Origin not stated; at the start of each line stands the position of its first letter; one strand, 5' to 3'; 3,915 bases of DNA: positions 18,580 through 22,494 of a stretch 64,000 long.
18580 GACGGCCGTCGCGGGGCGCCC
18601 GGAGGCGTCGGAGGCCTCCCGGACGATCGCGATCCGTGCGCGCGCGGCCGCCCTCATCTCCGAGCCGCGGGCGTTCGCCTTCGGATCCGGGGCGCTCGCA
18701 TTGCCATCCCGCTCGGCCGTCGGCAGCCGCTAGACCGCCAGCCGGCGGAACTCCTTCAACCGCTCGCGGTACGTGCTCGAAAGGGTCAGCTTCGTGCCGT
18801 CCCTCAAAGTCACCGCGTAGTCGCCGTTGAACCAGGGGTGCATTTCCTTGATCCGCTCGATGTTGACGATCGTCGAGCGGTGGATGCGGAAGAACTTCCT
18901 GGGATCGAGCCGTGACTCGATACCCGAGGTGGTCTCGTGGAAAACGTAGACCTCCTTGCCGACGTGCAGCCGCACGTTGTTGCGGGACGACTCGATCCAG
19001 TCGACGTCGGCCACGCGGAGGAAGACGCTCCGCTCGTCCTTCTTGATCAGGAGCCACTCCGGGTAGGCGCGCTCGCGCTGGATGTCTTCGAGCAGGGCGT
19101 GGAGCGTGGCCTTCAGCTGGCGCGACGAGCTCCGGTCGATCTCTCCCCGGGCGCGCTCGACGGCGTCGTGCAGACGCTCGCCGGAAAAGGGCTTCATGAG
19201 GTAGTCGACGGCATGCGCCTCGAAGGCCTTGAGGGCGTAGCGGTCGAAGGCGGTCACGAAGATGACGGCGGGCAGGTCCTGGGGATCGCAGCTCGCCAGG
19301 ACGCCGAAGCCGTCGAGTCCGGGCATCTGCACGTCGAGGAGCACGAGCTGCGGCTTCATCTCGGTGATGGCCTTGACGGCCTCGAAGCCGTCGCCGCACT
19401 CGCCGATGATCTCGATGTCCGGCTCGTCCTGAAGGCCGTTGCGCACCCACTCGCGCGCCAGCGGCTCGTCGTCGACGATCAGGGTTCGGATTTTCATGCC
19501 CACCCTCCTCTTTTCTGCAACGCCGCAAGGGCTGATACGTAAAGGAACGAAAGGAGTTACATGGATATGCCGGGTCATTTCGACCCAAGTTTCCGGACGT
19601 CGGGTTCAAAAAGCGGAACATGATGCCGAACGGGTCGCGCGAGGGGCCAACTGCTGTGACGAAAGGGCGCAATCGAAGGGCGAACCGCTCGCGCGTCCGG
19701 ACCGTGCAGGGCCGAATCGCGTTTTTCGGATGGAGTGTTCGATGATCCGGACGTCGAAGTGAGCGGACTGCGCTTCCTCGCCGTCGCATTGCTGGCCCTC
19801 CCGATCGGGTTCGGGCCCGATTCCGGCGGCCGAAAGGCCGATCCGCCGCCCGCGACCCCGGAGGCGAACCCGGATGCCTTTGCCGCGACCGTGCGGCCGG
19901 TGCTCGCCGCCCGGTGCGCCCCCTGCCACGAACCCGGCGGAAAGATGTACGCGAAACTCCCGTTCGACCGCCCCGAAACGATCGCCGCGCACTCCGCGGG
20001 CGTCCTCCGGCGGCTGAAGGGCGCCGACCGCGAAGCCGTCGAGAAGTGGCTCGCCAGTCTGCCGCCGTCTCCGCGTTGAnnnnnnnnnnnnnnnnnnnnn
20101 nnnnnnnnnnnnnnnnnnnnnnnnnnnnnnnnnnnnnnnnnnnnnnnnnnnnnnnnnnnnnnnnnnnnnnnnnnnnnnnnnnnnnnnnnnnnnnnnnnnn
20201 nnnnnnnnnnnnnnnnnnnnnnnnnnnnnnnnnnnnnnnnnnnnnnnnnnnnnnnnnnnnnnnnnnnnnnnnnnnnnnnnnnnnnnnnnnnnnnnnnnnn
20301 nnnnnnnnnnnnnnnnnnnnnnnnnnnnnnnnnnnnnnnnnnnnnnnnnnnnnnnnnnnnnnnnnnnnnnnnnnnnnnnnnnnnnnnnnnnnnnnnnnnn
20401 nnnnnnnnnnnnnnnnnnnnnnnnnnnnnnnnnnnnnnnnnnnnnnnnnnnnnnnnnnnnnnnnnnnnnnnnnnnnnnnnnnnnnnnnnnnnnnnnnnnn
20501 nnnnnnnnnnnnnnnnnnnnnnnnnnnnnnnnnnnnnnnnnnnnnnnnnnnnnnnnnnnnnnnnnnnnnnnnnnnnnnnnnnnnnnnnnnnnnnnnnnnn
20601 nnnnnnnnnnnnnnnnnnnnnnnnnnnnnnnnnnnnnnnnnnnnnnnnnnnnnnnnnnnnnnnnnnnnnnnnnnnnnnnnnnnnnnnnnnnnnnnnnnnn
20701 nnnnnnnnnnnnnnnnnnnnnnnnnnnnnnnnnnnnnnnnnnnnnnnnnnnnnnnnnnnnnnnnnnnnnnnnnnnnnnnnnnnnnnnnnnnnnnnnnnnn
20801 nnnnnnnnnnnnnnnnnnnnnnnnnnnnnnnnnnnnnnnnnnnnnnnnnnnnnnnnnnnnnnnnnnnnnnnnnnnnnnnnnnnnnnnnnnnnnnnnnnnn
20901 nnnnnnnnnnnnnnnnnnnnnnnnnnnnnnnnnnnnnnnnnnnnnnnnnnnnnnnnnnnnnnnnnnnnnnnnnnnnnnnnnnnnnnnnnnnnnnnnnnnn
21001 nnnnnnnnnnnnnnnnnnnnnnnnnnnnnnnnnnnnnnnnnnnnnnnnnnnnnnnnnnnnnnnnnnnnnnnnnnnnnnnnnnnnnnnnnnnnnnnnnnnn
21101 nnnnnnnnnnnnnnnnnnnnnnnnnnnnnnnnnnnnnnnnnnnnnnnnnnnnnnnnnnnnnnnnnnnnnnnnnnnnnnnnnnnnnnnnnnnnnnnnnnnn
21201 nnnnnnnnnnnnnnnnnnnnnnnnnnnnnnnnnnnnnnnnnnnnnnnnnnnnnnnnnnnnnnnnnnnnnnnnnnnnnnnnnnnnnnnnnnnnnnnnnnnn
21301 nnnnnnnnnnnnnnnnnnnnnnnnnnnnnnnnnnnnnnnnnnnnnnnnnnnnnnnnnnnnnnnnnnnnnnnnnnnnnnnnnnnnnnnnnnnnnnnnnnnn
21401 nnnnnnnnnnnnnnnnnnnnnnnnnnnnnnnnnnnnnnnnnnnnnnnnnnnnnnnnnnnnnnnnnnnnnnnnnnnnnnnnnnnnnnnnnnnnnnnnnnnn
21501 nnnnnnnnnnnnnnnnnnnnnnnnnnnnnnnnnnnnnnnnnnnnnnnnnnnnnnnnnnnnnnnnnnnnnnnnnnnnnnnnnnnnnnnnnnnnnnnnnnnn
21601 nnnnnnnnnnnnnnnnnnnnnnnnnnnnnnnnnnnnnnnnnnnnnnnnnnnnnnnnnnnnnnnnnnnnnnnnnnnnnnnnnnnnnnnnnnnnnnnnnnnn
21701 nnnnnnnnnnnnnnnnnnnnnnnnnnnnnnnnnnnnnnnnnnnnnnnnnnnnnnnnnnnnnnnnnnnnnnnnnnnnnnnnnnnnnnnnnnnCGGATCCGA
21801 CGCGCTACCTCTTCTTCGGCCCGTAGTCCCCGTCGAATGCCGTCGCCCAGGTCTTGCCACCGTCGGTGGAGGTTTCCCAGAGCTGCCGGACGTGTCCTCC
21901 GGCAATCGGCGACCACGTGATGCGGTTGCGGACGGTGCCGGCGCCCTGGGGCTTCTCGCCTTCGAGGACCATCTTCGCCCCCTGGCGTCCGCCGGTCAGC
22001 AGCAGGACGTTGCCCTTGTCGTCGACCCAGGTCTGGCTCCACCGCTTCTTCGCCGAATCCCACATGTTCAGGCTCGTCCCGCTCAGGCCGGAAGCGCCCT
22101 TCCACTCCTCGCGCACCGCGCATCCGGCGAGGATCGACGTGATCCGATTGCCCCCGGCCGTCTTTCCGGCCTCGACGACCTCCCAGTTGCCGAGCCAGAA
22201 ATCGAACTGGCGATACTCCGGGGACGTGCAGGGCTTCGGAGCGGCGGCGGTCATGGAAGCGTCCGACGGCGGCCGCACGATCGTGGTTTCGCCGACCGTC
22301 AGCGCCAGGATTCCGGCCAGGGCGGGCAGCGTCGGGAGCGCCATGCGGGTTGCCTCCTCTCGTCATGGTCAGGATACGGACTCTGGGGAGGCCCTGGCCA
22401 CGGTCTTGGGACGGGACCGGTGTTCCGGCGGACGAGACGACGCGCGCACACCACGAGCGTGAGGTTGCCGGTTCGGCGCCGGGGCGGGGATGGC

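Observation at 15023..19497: LytTR response regulator driving two tandem LytS-like kinases and a beta-lactamase-family hydrolase in one coupled operon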

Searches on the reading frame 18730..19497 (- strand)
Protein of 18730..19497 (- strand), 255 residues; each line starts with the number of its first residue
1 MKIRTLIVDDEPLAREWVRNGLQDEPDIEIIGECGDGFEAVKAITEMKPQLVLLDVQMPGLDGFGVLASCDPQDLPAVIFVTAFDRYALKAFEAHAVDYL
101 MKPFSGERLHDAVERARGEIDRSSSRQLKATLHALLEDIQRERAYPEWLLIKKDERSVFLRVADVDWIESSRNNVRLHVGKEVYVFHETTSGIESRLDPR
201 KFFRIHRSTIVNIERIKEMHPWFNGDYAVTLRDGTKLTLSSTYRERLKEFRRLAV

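Call 5: search_protein_families(library=pfam, proteins=[window:18730-19497:-], max_evalue=0.01)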
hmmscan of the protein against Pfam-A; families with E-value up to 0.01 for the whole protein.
window:18730-19497:- (255 aa): 2 families
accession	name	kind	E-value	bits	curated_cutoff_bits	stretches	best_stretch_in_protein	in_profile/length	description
PF04397.21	LytTR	-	1.5e-25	89.7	22.6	1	156-249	2-95/98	LytTr DNA-binding domain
PF00072.30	Response_reg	-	2.1e-23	83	30.2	1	6-114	2-111/111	Response regulator receiver domain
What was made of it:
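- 18730..19497 (-): Response regulator, REC + LytTR, 255 aa. Acidic pocket D9/D10, phospho-acceptor D55, T82 and K103 are intact. Pfam Response_reg and LytTR (call 5).
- Checked: RR, 19497-18730, 255 aa: Response_reg E 2e-23 and LytTR E 1.5e-25 (call 5).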

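Call 42: search_protein_families(library=ncbifam, proteins=[window:18730-19497:-], max_evalue=0.01)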
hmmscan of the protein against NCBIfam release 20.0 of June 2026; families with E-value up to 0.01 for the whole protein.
window:18730-19497:- (255 aa): 89 families (the best 25 are shown)
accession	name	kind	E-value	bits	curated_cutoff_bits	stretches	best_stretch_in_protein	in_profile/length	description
NF008677.0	PRK11697.1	equivalog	9.8e-52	175.7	246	1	3-249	2-233/238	two-component system response regulator BtsR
NF010684.1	PRK14084.1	equivalog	1.7e-41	142.6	375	1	4-249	2-250/254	response regulator transcription factor LytR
NF001965.0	PRK00742.1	subfamily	9.3e-21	74.4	293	1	1-109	2-114/357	chemotaxis-specific protein-glutamate methyltransferase CheB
NF007935.0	PRK10651.1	equivalog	2.6e-17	62.7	250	1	4-137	8-143/216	two-component system response regulator NarL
TIGR02875.1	spore_0_A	equivalog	4.8e-17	62.1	200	1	2-131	2-140/262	sporulation transcription factor Spo0A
NF009206.0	PRK12555.1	subfamily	9.7e-16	57.6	342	1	3-108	1-110/340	chemotaxis-specific protein-glutamate methyltransferase CheB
NF007708.0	PRK10403.1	equivalog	2.3e-14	53.3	343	1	3-118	7-126/215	nitrate/nitrite response regulator protein NarP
TIGR01387.1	cztR_silR_copR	subfamily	2.5e-14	53.4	279.2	1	6-145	2-140/218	heavy metal response regulator transcription factor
NF041367.1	CheY_Halo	equivalog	1.6e-13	51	200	1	6-114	2-111/114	chemotaxis protein CheY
NF007419.0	PRK09958.1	equivalog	2.2e-13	50.2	251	1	5-83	3-81/204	acid-sensing system DNA-binding response regulator EvgA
NF011896.0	PRK15369.1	equivalog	3.5e-13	49.7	242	1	2-114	3-118/211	two component system response regulator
NF008567.0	PRK11517.1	equivalog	5e-13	48.9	353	1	4-121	2-116/223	response regulator transcription factor HprR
NF045944.1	ResRegRpaBCyano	equivalog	1.1e-12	47.8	330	1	6-120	1-115/229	response regulator transcription factor RpaB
NF040689.1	MtrAB_MtrA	equivalog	3.1e-12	46.3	300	1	6-124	2-117/219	MtrAB system response regulator MtrA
NF008469.0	PRK11361.1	equivalog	4.5e-12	45.4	714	1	4-118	6-121/461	acetoacetate metabolism transcriptional regulator AtoC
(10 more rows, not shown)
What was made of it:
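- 18730..19497 (-): Best NCBIfam matches are BtsR and LytR, both below cut-off (call 42).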

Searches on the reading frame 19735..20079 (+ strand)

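Call 42: search_protein_families(library=ncbifam, proteins=[window:19735-20079:+], max_evalue=0.01)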
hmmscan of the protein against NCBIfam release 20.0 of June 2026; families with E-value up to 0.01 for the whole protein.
window:19735-20079:+ (114 aa): 0 families

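Call 43: search_protein_families(library=pfam, proteins=[window:19735-20079:+], max_evalue=1)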
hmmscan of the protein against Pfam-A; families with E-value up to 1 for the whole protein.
window:19735-20079:+ (114 aa): 2 families
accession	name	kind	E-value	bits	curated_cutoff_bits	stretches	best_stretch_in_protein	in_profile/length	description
PF13442.11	Cytochrome_CBB3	-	0.19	12.5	27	1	51-73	4-25/68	Cytochrome C oxidase, cbb3-type, subunit III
PF22297.1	PccH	-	0.34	11.4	24.4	1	49-74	2-27/133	PccH Cytochrome c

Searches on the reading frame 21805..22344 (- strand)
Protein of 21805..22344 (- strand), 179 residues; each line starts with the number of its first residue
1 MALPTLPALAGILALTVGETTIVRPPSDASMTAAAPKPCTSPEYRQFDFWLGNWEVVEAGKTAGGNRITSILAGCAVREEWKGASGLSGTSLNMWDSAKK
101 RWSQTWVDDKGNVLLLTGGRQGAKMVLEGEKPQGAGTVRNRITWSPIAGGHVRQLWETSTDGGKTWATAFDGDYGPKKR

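Call 58: search_protein_families(library=pfam, proteins=[window:21805-22344:-], max_evalue=1)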
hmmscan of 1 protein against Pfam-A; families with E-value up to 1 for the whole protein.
window:21805-22344:- (179 aa): 1 family
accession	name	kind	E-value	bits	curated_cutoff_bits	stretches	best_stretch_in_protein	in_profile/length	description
PF02012.26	BNR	-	0.082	13.4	27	1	158-167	2-11/12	BNR/Asp-box repeat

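Call 64: find_homologous_proteins(query=window:21805-22344:-, max_evalue=0.001)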
Query window:21805-22344:- (179 aa): 709 proteins with E <= 0.001 among 992 candidates; the best 120 are listed.
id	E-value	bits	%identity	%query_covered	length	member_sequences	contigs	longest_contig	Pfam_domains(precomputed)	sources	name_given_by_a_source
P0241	3.2e-116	404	100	100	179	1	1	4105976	-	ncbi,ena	-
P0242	1.0e-97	343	84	100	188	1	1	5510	-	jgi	jgi:hypothetical protein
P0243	6.6e-95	334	83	100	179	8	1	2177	-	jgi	jgi:hypothetical protein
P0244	3.4e-94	332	82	100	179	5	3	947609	-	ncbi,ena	-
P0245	3.5e-92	325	79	100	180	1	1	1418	-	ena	-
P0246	7.9e-90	318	78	100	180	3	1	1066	-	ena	-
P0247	3.1e-87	309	76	100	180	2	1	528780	-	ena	-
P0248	3.1e-86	306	72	100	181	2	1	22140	-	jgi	jgi:hypothetical protein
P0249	5.2e-85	302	72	100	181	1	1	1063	-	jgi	jgi:hypothetical protein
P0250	1.5e-83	297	73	99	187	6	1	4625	-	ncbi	-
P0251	9.5e-80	285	70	99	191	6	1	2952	-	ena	-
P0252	6.4e-78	279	72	100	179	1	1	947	-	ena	-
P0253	1.1e-77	278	70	100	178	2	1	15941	-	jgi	jgi:hypothetical protein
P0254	3.7e-77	276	68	100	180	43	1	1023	-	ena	-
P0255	3.3e-76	273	71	96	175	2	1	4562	-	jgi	jgi:hypothetical protein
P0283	6.1e-63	230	62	96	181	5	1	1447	PF07617.18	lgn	-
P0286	3.2e-62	228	59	89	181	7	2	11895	PF07617.18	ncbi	-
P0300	7.7e-59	217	60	96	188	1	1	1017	PF07617.18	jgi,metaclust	metaclust:\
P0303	8.1e-58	213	59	96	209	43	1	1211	PF07617.18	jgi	-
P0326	1.1e-48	184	59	81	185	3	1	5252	PF07617.18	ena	-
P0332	8.4e-48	181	56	78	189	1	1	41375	PF07617.18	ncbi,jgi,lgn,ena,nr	ncbi:MAG TPA: DUF1579 family protein [Thermoanaerobaculia bacterium]|nr:DUF1579 family protein [Ther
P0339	2.9e-47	179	58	76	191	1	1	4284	PF07617.18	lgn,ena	-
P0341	4.6e-47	178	55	77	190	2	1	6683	PF07617.18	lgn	-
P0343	9.6e-47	177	56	78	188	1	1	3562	PF07617.18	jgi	jgi:uncharacterized protein DUF1579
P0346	1.7e-46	177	54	76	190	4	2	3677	PF07617.18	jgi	jgi:hypothetical protein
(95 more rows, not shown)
